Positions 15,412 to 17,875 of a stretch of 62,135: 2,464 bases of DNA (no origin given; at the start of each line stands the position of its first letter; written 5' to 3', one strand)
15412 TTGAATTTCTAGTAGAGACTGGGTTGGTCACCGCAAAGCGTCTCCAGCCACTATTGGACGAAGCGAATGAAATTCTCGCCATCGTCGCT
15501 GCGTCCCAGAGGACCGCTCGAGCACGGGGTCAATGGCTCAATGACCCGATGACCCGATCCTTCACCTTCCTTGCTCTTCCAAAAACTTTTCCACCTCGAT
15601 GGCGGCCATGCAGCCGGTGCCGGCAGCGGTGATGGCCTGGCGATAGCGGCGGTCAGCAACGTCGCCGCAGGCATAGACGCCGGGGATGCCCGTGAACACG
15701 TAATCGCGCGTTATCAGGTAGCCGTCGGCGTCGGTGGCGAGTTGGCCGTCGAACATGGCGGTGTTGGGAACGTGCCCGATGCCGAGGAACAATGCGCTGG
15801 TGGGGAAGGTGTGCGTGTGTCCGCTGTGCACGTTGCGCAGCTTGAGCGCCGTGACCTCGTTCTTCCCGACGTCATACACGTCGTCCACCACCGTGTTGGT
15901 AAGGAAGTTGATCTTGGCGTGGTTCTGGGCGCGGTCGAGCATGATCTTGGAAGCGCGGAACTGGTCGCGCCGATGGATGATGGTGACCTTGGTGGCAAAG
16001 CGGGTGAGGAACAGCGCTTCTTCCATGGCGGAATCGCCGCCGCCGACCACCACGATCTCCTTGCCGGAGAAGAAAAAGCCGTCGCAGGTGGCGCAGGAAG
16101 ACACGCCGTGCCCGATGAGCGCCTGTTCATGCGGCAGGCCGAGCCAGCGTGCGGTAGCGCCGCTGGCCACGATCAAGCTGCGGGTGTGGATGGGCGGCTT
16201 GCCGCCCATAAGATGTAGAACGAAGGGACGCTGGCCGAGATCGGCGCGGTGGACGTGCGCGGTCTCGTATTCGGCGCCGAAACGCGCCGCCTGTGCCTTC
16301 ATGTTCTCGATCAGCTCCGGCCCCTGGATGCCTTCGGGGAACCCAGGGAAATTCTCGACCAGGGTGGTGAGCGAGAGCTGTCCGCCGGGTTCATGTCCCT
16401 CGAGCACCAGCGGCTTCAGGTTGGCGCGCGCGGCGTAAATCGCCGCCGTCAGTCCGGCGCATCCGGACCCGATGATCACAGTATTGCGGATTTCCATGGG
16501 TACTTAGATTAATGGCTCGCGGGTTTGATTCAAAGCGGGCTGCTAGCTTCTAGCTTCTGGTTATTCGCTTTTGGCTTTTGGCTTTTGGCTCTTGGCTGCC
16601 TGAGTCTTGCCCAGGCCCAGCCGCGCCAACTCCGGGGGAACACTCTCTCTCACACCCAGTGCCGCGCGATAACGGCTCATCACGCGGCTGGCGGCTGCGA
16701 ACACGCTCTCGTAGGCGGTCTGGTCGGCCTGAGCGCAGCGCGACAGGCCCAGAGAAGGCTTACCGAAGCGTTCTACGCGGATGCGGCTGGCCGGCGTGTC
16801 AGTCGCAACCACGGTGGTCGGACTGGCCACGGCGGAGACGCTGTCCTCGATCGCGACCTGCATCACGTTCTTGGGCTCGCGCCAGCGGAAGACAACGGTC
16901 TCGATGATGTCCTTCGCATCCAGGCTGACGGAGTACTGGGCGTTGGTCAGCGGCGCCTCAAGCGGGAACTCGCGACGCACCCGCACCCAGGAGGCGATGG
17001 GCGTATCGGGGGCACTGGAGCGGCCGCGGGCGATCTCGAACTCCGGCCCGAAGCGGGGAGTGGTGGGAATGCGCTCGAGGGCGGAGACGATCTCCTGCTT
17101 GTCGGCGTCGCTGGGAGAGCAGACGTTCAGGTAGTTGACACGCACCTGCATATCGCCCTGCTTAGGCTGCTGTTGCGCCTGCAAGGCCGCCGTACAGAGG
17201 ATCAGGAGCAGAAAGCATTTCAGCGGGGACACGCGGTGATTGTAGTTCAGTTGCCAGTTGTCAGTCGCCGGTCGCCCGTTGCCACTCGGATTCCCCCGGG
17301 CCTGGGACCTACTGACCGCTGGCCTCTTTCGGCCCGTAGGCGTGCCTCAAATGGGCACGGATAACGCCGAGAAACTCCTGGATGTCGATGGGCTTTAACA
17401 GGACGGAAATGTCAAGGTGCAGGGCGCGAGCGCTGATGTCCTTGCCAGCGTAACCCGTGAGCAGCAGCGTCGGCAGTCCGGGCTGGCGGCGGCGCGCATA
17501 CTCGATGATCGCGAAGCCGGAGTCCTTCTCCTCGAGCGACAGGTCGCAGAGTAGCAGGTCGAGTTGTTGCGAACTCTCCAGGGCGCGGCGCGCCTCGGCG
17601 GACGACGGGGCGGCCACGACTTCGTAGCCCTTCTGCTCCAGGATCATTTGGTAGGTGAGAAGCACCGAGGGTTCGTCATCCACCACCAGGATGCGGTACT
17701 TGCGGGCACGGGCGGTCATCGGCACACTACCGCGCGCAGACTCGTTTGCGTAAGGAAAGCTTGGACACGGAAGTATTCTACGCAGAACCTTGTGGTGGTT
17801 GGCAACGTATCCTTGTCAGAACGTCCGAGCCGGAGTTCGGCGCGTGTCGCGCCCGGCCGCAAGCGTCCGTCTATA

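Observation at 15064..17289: Degenerate 7-8 nt tandem arrays occupy four consecutive gene junctions and donate terminal codons and stop codons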

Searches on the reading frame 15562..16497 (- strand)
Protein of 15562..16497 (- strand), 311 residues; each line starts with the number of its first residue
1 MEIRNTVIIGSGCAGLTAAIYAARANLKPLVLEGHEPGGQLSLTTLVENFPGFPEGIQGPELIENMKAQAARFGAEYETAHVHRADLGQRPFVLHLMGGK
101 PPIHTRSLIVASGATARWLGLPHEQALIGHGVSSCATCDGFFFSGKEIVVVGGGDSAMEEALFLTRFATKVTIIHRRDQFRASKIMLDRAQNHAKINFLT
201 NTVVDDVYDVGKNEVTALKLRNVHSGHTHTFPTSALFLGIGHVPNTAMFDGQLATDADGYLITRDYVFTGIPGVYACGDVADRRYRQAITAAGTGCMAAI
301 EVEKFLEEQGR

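Call 4: search_protein_families(library=pfam, proteins=[window:15562-16497:-], max_evalue=0.01)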
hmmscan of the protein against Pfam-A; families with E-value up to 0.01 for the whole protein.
window:15562-16497:- (311 aa): 12 families
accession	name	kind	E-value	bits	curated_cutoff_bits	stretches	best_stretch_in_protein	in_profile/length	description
PF07992.20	Pyr_redox_2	-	1.1e-49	169.8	26.1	1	5-295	2-291/291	Pyridine nucleotide-disulphide oxidoreductase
PF00070.33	Pyr_redox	-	4e-20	72.6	22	1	148-221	2-80/82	Pyridine nucleotide-disulphide oxidoreductase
PF13738.12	Pyr_redox_3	-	8.5e-16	58.5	30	2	101-278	121-305/305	Pyridine nucleotide-disulphide oxidoreductase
PF00890.30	FAD_binding_2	-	2.6e-08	33.9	20.4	1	6-40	2-37/414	FAD binding domain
PF01266.30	DAO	-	4.4e-07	30.2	27.9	1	7-40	3-38/353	FAD dependent oxidoreductase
PF13450.12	NAD_binding_8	-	1.7e-06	28.6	21.9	1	8-42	1-36/68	NAD(P)-binding Rossmann-like domain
PF03486.20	HI0933_like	-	5.3e-06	26.5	50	1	5-36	2-33/244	HI0933-like protein Rossmann domain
PF01946.23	Thi4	-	1.4e-05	24.9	26.2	1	6-35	20-50/235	Thi4 family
PF12831.13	FAD_oxidored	-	3.3e-05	23.8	27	1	7-44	3-41/416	FAD dependent oxidoreductase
PF01134.28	GIDA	-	5.8e-05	22.8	22.1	0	7-32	3-28/391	Glucose inhibited division protein A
PF13241.12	NAD_binding_7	-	0.00026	22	22.1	1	143-189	5-52/104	Putative NAD(P)-binding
PF13434.12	Lys_Orn_oxgnase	-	0.0029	17.2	21.3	0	143-182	186-227/339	L-lysine 6-monooxygenase/L-ornithine 5-monooxygenase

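Call 6: find_encoding_contigs(protein=window:15565-16497:-, flank=10000, max_places=10)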
Protein window:15565-16497:- (311 aa): no gene with exactly this product is on record in the collection.

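Call 8: find_related_loci(query=window:15565-16497:-, collection=genome_contigs, flank=10000)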
Query window:15565-16497:- (311 aa) in genome_contigs; peptide patterns used: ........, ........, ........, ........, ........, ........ (x = any residue, [..] = any of these).
600 stretches matched a pattern (row limit reached: there are more); 599 encode a relative of the query (tblastn E <= 1e-3); the best 80 are kept; 80 distinct loci.
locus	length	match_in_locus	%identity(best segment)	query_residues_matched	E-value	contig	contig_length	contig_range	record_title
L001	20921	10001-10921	78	2-310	1e-163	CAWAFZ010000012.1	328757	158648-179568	MAG: uncultured Acidobacteriaceae bacterium isolate MFD02579.bin.3.105 genome assembly, contig: contig_22322, whole geno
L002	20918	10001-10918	76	3-310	2e-160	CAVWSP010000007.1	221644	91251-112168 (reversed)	MAG: Terriglobia bacterium isolate MFD05442.bin.2.67 genome assembly, contig: contig_24626, whole genome shotgun sequenc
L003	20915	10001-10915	76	3-309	7e-160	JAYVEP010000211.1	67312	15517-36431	MAG: Acidobacteriaceae bacterium isolate GL35_DN_metabat_92_sub GL35_DN_metabat_92_sub_210, whole genome shotgun sequenc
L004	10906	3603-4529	74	1-311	3e-159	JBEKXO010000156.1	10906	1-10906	MAG: Terriglobales bacterium isolate SPRUCE 653 SPRUCE_653_156, whole genome shotgun sequence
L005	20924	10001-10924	75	2-311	4e-158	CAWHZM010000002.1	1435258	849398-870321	MAG: uncultured Acidobacteriaceae bacterium isolate MFD04434.bin.1.49 genome assembly, contig: contig_3827, whole genome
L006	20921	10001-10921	74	3-311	2e-157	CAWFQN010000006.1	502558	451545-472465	MAG: uncultured Acidobacteriota bacterium isolate MFD05705.bin.1.7 genome assembly, contig: contig_29651, whole genome s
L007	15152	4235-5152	72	3-310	3e-150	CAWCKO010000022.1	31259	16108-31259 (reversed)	MAG: uncultured Acidobacteriaceae bacterium isolate MFD01248.bin.1.32 genome assembly, contig: contig_22423, whole genom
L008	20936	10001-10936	69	2-310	2e-143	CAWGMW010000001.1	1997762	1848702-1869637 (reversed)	MAG: uncultured Acidobacteriaceae bacterium isolate MFD01188.bin.1.50 genome assembly, contig: contig_5873, whole genome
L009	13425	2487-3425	70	4-311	2e-143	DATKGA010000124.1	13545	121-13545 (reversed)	MAG TPA_asm: Acidobacteriaceae bacterium isolate SMAG_U14539 k141_98631, whole genome shotgun sequence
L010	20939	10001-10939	70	2-311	6e-143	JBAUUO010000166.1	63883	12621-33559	MAG: Terracidiphilus sp. isolate MFD05931_ilm_asm_bin23 k127_67514, whole genome shotgun sequence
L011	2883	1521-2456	69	3-311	6e-146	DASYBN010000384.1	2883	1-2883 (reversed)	MAG TPA_asm: Acidobacteriaceae bacterium isolate SMAG_U4908 k141_62667, whole genome shotgun sequence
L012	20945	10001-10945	68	2-311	2e-137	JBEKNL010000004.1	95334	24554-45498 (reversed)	MAG: Candidatus Korobacteraceae bacterium isolate SPRUCE 416 SPRUCE_416_4, whole genome shotgun sequence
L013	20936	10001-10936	68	3-311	2e-137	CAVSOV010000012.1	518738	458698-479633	MAG: uncultured Acidobacteriaceae bacterium isolate MFD04463.bin.2.158 genome assembly, contig: contig_54876, whole geno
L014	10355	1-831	72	33-311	2e-136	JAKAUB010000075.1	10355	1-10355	MAG: Acidobacteria bacterium isolate YP3.bin126 NODE_8188_length_10355_cov_5.53852, whole genome shotgun sequence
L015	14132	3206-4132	65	1-310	8e-131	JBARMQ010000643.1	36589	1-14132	MAG: Bryobacteraceae bacterium isolate MFD06508_ilm_asm_bin24 k127_333608, whole genome shotgun sequence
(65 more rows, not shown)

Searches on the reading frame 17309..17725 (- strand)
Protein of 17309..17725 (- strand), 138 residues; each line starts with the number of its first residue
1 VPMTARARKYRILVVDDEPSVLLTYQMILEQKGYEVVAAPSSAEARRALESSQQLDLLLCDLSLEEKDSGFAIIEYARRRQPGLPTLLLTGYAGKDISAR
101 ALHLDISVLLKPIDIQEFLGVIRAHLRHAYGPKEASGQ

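Call 4: search_protein_families(library=pfam, proteins=[window:17309-17725:-], max_evalue=0.01)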
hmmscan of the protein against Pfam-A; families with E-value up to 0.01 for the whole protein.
window:17309-17725:- (138 aa): 2 families
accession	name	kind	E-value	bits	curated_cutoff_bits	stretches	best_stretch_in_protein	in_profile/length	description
PF00072.30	Response_reg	-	3.1e-17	63.2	30.2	1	12-122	1-110/111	Response regulator receiver domain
PF03709.21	OKR_DC_1_N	-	0.00045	20.9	29.3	1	29-102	13-83/111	Orn/Lys/Arg decarboxylase, N-terminal domain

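Call 60: find_encoding_contigs(protein=window:17309-17725:-, flank=6000, max_places=6)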
Protein window:17309-17725:- (138 aa): no gene with exactly this product is on record in the collection.
